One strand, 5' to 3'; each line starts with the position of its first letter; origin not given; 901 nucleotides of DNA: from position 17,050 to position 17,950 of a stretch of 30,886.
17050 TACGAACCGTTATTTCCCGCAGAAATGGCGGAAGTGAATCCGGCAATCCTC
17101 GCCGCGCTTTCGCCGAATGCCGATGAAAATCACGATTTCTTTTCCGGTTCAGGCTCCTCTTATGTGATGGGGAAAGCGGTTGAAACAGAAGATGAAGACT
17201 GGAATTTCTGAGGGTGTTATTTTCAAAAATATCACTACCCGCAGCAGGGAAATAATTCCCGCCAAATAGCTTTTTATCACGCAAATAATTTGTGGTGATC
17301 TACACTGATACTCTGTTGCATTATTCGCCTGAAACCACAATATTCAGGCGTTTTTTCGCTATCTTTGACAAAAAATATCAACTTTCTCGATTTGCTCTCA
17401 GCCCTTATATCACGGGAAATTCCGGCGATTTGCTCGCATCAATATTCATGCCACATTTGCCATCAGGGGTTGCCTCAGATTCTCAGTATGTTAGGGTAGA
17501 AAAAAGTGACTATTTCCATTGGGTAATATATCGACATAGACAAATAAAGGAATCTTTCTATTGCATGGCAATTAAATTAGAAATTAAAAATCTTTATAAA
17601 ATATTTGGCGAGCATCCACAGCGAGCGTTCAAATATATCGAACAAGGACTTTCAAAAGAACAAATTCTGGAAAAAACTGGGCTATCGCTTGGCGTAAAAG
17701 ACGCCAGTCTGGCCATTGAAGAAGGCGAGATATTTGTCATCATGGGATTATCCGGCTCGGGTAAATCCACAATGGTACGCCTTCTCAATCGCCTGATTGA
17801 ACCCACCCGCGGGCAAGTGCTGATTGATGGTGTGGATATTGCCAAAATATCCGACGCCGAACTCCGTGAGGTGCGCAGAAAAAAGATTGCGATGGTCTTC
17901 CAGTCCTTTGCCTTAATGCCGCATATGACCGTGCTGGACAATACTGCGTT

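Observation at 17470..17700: proU P2 promoter with non-canonical -10 (TAGGGT) followed by an AT-rich stretch at the start of proV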

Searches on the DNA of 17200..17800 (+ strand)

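Call 4: search_dna_similar(query=window:17200-17800:+, collection=ecoli_genomes, mode=near, max_rows=10)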
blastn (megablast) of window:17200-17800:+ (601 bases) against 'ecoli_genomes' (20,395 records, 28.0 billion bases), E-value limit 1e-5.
Records with a match: 5421; places in all: 5424; records where one place covers at least 80% of the query: 5416.
Genomes with a match: 5421 of 5426; with a place that covers at least 80% of the query: 5416. Places per genome that has any: lowest 1, median 1, highest 2. On chromosomes: 5424 places; on plasmids: 0.
Best place of each record, by identity: >=99% 1458; 95-99% 3963.
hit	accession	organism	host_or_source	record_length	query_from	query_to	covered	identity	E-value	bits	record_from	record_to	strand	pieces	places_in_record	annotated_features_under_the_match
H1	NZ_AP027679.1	Escherichia coli strain PSS-08-2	Homo sapiens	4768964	1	601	100%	100.0%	0e+0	1127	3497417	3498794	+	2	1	IS1 family transposase | proV: glycine betaine/L-proline ABC transporter ATP-binding protein ProV | nrdF: class 1b ribonucleoside-diphosphate reductase subunit beta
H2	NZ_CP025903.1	Escherichia coli strain 300709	Homo sapiens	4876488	1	601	100%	100.0%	0e+0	1110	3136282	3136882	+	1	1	proV: glycine betaine/L-proline ABC transporter ATP-binding protein ProV | nrdF: class 1b ribonucleoside-diphosphate reductase subunit beta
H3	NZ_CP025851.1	Escherichia coli strain 510016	Homo sapiens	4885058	1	601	100%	100.0%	0e+0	1110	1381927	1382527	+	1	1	proV: glycine betaine/L-proline ABC transporter ATP-binding protein ProV | nrdF: class 1b ribonucleoside-diphosphate reductase subunit beta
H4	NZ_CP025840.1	Escherichia coli strain 214-4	Homo sapiens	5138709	1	601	100%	100.0%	0e+0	1110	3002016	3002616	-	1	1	proV: glycine betaine/L-proline ABC transporter ATP-binding protein ProV | nrdF: class 1b ribonucleoside-diphosphate reductase subunit beta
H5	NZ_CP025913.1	Escherichia coli strain 203740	Homo sapiens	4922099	1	601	100%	100.0%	0e+0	1110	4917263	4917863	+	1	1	proV: glycine betaine/L-proline ABC transporter ATP-binding protein ProV | nrdF: class 1b ribonucleoside-diphosphate reductase subunit beta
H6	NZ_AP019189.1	Escherichia coli strain M217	Homo sapiens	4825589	1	601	100%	100.0%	0e+0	1110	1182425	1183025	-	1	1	proV: glycine betaine/L-proline ABC transporter ATP-binding protein ProV | nrdF: class 1b ribonucleoside-diphosphate reductase subunit beta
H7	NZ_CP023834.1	Escherichia coli strain 4/2-1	Homo sapiens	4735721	1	601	100%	100.0%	0e+0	1110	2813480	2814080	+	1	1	proV: glycine betaine/L-proline ABC transporter ATP-binding protein ProV | nrdF: class 1b ribonucleoside-diphosphate reductase subunit beta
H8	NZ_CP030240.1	Escherichia coli strain ER1709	-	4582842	1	601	100%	100.0%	0e+0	1110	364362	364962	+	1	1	proV: glycine betaine/L-proline ABC transporter ATP-binding protein ProV | nrdF: class 1b ribonucleoside-diphosphate reductase subunit beta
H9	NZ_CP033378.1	Escherichia coli strain L73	goose anus swab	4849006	1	601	100%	100.0%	0e+0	1110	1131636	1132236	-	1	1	proV: glycine betaine/L-proline ABC transporter ATP-binding protein ProV | nrdF: class 1b ribonucleoside-diphosphate reductase subunit beta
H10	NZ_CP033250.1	Escherichia coli strain ECCHD184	chicken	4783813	1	601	100%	100.0%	0e+0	1110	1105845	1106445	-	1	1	proV: glycine betaine/L-proline ABC transporter ATP-binding protein ProV | nrdF: class 1b ribonucleoside-diphosphate reductase subunit beta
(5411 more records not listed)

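Call 7: get_annotated_region(hit=H8, flank=18000)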
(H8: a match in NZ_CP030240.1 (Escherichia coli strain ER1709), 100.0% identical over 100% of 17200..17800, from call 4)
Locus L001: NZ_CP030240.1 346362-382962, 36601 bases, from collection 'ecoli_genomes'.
description: Escherichia coli strain ER1709 chromosome, complete genome
organism: Escherichia coli strain ER1709 (NCBI taxid 562)
replicon: chromosome; assembly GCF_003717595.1
host: -; source: -; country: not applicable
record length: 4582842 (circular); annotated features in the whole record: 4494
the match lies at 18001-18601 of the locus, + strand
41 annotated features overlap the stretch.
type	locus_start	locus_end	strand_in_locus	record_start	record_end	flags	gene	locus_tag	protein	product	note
CDS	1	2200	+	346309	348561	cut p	-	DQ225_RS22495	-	alpha amylase C-terminal domain-containing protein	internal stop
CDS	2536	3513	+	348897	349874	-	glaH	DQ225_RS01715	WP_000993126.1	glutarate dioxygenase GlaH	-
CDS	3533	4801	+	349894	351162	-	lhgO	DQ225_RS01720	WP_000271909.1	L-2-hydroxyglutarate oxidase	-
CDS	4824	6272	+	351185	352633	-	gabD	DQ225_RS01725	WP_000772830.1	NADP-dependent succinate-semialdehyde dehydrogenase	-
CDS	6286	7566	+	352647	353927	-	gabT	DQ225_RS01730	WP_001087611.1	4-aminobutyrate--2-oxoglutarate transaminase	-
CDS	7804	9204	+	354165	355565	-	gabP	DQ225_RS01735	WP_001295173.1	GABA permease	-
CDS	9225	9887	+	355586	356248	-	csiR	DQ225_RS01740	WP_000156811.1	DNA-binding transcriptional regulator CsiR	-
CDS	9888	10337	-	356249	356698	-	kbp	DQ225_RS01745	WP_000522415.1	potassium binding protein Kbp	-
CDS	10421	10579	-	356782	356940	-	yqaE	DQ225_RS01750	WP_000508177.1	YqaE/Pmp3 family membrane protein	-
CDS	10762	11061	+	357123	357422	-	ygaV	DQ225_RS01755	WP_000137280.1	ArsR/SmtB family transcription factor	-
CDS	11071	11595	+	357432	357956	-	ygaP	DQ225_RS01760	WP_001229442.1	thiosulfate sulfurtransferase YgaP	-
CDS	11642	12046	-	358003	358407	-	stpA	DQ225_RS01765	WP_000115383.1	DNA-binding protein StpA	-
CDS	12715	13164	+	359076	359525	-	alaE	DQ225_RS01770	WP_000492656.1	L-alanine exporter AlaE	-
CDS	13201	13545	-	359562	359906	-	ygaC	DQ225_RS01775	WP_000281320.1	DUF2002 family protein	-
CDS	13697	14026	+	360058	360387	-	ygaM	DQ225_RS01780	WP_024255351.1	DUF883 domain-containing protein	-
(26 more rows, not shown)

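Call 52: search_dna_similar(query=window:17460-17510:+, collection=ecoli_genomes, mode=near, max_rows=3)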
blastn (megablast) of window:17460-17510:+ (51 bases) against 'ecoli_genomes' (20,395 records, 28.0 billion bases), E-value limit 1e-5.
Records with a match: 5396; places in all: 5397; records where one place covers at least 80% of the query: 5396.
Genomes with a match: 5396 of 5426; with a place that covers at least 80% of the query: 5396. Places per genome that has any: lowest 1, median 1, highest 2. On chromosomes: 5397 places; on plasmids: 0.
Best place of each record, by identity: >=99% 4598; 95-99% 798.
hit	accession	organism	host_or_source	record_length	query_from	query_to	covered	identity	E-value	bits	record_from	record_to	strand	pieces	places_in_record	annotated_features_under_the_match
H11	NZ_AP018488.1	Escherichia coli O157:H7 strain PV15-279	Homo sapiens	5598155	1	51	100%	100.0%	1e-17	95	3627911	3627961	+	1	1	none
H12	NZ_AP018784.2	Escherichia coli strain SK1144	-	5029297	1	51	100%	100.0%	1e-17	95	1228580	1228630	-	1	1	none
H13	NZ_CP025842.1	Escherichia coli strain 720632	Homo sapiens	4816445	1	51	100%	100.0%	1e-17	95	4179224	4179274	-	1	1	none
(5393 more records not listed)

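Call 53: search_dna_similar(query=window:17530-17570:+, collection=ecoli_genomes, mode=near, max_rows=12, rows=spread)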
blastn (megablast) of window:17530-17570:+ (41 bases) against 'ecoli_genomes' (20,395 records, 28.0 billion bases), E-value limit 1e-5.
Records with a match: 3104; places in all: 3105; records where one place covers at least 80% of the query: 3104.
Genomes with a match: 3104 of 5426; with a place that covers at least 80% of the query: 3104. Places per genome that has any: lowest 1, median 1, highest 2. On chromosomes: 3105 places; on plasmids: 0.
Best place of each record, by identity: >=99% 1437; 95-99% 1667.
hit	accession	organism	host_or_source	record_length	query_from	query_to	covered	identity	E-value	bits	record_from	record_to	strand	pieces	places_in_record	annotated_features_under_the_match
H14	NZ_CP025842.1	Escherichia coli strain 720632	Homo sapiens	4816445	1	41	100%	100.0%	3e-12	77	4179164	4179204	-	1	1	proV: glycine betaine/L-proline ABC transporter ATP-binding protein ProV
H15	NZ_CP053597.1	Escherichia coli strain T7Express_LysY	not applicable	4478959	1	41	100%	100.0%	3e-12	77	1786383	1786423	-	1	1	proV: glycine betaine/L-proline ABC transporter ATP-binding protein ProV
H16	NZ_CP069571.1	Escherichia coli strain FDAARGOS_1250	Homo sapiens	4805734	1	41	100%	100.0%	3e-12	77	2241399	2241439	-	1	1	proV: glycine betaine/L-proline ABC transporter ATP-binding protein ProV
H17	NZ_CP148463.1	Escherichia coli strain Z1323CEC0007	Chicken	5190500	1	41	100%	100.0%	3e-12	77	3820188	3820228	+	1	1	proV: glycine betaine/L-proline ABC transporter ATP-binding protein ProV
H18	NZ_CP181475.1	Escherichia coli strain C600-p2-V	conjugation assay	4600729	1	41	100%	100.0%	3e-12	77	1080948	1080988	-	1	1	proV: glycine betaine/L-proline ABC transporter ATP-binding protein ProV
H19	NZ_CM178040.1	Escherichia coli strain JX4-T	chicken gut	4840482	1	41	100%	100.0%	3e-12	77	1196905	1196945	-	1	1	proV: glycine betaine/L-proline ABC transporter ATP-binding protein ProV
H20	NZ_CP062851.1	Escherichia coli O9:H10 strain Res13-Lact-PEB21-38-A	Sus scrofa domesticus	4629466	1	41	100%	97.6%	1e-10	71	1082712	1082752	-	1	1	proV: glycine betaine/L-proline ABC transporter ATP-binding protein ProV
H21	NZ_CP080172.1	Escherichia coli strain PK8566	chicken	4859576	1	41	100%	97.6%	1e-10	71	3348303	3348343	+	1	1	proV: glycine betaine/L-proline ABC transporter ATP-binding protein ProV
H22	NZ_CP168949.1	Escherichia coli strain IH5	Homo sapiens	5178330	1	41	100%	97.6%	1e-10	71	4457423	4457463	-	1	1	proV: glycine betaine/L-proline ABC transporter ATP-binding protein ProV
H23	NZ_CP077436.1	Escherichia coli O111:H8 strain TW05614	Homo sapiens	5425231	1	41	100%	97.6%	1e-10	71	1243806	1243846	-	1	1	proV: glycine betaine/L-proline ABC transporter ATP-binding protein ProV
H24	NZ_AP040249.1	Escherichia coli strain B1-56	river water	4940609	1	41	100%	97.6%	1e-10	71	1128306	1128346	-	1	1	proV: glycine betaine/L-proline ABC transporter ATP-binding protein ProV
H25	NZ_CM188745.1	Escherichia coli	chicken farms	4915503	1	41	100%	95.1%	6e-9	66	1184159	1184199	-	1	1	proV: glycine betaine/L-proline ABC transporter ATP-binding protein ProV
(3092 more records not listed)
